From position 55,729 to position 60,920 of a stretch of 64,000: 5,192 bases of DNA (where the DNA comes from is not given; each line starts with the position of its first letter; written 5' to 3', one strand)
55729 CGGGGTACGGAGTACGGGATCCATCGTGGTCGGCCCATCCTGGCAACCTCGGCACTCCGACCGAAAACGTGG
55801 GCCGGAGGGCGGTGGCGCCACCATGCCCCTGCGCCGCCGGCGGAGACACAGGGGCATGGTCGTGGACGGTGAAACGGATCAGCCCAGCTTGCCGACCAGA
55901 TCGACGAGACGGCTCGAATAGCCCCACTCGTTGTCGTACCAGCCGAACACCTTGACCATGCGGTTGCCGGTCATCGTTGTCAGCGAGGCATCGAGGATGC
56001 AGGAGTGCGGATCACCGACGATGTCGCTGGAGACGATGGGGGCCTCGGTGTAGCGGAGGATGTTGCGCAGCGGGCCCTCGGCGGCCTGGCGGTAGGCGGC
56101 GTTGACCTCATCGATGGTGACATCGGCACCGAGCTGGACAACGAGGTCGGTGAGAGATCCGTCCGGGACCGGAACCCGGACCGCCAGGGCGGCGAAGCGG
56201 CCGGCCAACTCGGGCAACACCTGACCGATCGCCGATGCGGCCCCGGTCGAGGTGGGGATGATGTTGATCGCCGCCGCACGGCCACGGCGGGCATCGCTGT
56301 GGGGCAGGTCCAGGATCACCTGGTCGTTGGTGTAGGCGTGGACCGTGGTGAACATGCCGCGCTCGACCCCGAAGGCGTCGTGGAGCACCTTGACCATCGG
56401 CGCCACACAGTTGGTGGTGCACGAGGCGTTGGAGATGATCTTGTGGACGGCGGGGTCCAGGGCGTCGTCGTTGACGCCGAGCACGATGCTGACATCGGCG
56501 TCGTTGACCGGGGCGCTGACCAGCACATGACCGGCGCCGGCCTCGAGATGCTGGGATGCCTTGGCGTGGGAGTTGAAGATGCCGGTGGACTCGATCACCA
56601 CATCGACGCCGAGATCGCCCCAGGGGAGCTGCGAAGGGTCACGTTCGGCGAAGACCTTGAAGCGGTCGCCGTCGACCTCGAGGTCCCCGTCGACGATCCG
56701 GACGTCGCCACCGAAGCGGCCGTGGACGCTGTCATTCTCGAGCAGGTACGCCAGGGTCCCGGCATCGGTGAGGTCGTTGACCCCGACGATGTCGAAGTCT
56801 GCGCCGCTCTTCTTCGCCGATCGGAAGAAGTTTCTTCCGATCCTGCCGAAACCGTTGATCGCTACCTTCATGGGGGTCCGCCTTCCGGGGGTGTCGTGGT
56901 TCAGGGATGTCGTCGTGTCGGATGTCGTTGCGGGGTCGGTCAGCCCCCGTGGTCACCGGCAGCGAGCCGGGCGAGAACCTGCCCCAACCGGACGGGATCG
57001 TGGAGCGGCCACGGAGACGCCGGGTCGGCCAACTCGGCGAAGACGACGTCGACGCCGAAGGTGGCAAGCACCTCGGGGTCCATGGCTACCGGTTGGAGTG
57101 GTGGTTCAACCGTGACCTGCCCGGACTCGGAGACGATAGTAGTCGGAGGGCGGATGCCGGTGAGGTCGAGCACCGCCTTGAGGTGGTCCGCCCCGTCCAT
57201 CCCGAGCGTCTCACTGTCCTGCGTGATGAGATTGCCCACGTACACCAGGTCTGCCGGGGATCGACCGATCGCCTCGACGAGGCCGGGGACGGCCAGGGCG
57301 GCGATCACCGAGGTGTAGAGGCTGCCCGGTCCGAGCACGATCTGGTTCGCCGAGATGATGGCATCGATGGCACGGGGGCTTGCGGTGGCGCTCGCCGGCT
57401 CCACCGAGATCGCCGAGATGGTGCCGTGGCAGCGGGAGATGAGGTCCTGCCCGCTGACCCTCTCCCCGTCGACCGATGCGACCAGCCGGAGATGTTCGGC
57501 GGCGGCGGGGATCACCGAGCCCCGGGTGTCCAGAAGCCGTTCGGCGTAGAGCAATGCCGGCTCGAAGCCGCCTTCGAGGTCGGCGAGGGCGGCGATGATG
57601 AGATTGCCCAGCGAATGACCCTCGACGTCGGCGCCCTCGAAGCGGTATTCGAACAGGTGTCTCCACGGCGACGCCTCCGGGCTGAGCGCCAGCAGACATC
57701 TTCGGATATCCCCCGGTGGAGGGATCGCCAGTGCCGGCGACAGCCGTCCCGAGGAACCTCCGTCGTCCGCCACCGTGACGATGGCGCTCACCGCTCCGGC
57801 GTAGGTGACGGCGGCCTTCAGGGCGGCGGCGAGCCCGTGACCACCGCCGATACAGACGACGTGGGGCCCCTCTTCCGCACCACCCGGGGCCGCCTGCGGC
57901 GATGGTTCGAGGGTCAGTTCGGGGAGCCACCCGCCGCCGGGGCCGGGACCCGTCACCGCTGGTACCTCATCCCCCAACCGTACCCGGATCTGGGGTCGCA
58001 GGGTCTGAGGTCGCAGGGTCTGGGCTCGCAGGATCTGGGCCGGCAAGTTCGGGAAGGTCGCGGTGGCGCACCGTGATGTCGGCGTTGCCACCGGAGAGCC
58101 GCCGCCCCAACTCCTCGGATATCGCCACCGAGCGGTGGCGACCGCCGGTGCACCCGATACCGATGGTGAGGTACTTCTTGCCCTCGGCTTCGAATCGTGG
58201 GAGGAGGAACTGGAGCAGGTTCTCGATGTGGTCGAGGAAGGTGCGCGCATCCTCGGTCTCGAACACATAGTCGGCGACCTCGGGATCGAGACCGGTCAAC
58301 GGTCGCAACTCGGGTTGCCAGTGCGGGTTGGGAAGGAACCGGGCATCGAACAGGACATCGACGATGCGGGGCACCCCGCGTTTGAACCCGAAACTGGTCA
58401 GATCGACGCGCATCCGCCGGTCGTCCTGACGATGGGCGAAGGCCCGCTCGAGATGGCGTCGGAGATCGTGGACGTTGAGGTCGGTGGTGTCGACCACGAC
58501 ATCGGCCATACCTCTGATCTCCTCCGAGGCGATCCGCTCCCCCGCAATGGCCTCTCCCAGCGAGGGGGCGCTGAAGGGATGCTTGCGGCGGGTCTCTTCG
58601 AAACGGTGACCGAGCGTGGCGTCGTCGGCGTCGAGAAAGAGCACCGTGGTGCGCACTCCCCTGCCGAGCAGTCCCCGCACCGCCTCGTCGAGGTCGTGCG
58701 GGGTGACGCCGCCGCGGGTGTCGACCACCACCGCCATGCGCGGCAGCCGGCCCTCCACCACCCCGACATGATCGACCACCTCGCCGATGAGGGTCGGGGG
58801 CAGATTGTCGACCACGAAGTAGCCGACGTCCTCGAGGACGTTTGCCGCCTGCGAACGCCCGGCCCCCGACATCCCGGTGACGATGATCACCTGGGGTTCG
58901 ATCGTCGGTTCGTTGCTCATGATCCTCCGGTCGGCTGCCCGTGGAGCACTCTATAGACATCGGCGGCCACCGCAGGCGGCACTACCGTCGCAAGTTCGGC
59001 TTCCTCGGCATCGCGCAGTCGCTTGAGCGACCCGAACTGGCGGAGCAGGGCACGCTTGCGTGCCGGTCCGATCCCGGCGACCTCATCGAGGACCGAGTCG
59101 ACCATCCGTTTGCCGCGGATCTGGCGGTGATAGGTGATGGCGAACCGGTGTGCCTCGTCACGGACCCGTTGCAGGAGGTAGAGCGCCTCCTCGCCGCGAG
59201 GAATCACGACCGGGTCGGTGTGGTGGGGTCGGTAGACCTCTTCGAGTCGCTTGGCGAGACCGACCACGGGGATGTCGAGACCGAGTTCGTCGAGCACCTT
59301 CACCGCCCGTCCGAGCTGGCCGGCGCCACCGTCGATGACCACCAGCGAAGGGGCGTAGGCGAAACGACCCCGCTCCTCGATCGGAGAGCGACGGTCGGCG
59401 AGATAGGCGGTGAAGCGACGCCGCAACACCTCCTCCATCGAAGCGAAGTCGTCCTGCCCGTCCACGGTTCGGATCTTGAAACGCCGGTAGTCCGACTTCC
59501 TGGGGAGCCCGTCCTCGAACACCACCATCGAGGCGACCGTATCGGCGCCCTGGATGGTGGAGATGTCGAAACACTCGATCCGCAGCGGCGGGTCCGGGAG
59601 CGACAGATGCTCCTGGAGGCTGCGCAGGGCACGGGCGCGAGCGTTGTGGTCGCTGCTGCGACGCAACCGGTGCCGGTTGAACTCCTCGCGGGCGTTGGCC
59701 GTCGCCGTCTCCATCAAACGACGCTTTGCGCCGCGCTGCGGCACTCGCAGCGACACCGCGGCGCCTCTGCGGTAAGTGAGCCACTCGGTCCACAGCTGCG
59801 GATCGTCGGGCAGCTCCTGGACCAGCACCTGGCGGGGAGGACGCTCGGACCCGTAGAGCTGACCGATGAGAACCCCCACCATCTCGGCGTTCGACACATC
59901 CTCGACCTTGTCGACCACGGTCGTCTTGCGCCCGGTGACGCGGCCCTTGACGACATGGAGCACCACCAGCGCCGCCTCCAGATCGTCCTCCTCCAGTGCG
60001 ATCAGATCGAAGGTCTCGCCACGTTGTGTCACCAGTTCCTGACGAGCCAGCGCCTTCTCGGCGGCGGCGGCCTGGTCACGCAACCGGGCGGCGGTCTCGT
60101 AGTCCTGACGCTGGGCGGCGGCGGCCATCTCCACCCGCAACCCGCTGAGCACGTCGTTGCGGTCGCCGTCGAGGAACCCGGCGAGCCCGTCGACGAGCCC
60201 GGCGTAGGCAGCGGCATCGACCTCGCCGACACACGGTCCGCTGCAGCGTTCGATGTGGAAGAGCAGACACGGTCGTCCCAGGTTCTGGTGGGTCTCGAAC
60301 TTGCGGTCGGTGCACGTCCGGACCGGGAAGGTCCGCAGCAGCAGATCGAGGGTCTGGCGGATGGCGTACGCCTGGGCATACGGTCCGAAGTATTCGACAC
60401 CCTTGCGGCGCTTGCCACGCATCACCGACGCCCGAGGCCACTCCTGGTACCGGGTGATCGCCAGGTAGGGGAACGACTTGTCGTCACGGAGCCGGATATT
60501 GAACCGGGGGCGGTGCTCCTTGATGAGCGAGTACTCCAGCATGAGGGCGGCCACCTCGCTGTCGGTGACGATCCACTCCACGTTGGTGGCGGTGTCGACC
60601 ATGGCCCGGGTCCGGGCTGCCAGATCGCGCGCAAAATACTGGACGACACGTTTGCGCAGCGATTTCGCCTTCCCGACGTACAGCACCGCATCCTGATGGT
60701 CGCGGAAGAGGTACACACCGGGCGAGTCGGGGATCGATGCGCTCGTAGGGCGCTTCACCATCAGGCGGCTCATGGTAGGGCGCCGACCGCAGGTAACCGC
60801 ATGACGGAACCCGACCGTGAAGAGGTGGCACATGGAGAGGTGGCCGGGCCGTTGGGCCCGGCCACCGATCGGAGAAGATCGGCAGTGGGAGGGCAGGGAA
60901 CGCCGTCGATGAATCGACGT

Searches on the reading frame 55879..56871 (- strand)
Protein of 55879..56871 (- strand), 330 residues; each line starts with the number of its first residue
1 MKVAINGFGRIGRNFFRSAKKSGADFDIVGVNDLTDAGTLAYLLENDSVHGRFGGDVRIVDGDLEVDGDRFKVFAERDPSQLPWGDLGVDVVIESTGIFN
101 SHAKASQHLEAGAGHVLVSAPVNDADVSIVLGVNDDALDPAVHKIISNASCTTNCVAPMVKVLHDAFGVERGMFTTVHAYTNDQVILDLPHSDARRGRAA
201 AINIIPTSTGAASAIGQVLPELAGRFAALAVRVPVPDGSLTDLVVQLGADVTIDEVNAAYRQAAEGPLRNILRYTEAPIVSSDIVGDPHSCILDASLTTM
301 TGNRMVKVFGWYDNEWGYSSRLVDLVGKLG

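Call 10: search_protein_families(library=pfam, proteins=[window:55879-56871:-])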
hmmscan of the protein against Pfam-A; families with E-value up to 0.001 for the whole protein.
window:55879-56871:- (330 aa): 2 families
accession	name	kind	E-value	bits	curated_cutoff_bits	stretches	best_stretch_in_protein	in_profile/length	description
PF02800.25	Gp_dh_C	-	1.5e-61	207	24.4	1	156-312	1-158/158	Glyceraldehyde 3-phosphate dehydrogenase, C-terminal domain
PF00044.30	Gp_dh_N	-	8.9e-37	125.9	31.7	1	1-101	1-100/101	Glyceraldehyde 3-phosphate dehydrogenase, NAD binding domain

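Call 11: find_encoding_contigs(protein=window:55879-56871:-, flank=10000, max_places=6)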
Protein window:55879-56871:- (330 aa): no gene with exactly this product is on record in the collection.

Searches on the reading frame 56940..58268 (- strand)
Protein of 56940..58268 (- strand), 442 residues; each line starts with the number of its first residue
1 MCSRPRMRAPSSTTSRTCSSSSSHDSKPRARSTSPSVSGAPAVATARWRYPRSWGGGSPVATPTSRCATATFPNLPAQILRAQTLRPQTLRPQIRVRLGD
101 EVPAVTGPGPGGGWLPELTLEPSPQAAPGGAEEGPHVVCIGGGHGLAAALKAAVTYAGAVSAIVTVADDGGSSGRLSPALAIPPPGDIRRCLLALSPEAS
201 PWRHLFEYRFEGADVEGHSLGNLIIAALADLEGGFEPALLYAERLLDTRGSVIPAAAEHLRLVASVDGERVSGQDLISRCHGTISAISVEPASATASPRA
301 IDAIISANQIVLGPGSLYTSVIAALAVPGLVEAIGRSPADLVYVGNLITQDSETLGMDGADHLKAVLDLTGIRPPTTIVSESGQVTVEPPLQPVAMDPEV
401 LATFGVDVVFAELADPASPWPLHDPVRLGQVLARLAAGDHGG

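Call 10: search_protein_families(library=pfam, proteins=[window:56940-58268:-])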
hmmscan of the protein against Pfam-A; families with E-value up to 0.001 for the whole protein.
window:56940-58268:- (442 aa): 1 family
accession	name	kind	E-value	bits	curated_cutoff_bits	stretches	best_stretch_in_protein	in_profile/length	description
PF01933.23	CofD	-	1.3e-72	244.9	30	1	137-411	1-287/290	2-phospho-L-lactate transferase CofD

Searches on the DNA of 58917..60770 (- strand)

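Call 48: search_rna_families(sources=[L083, L085, L086, L088], threshold=gathering)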
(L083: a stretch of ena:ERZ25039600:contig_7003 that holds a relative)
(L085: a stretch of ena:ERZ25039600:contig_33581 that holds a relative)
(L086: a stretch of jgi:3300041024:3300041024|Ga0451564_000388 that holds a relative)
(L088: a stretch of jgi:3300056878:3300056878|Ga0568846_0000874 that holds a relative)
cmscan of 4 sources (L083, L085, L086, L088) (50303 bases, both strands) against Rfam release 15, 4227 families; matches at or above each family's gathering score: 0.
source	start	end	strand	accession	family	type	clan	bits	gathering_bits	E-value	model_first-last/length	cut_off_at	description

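Call 79: search_rna_families(source=L084, start=9397, end=10000, threshold=evalue, max_evalue=10)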
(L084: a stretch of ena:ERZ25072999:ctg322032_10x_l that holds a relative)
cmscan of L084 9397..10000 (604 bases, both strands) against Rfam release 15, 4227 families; matches with E-value up to 10: 5.
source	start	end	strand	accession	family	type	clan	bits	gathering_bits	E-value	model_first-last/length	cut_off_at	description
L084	9625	9654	-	RF03029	RT-8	Gene; sRNA;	-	23.1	87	0.14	41-70/92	no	RT-8 RNA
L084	9808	9851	-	RF01172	sn2343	Gene; snRNA; snoRNA; CD-box;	-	15.7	60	1.1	1-78/78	no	Small nucleolar RNA sn2343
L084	9861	9978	-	RF02828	Scr3920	Gene; sRNA;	-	13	88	6.4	1-125/125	no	Streptomyces RNA 3920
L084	9842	9897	+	RF02784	SorX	Gene; sRNA;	-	12.5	46.6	4.5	1-73/73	no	Singlet oxygen resistance RNA X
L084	9957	9974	+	RF01704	Glutamine-II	Cis-reg; riboswitch;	-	11.2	33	4.5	39-56/60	no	Glutamine-II riboswitch aptamer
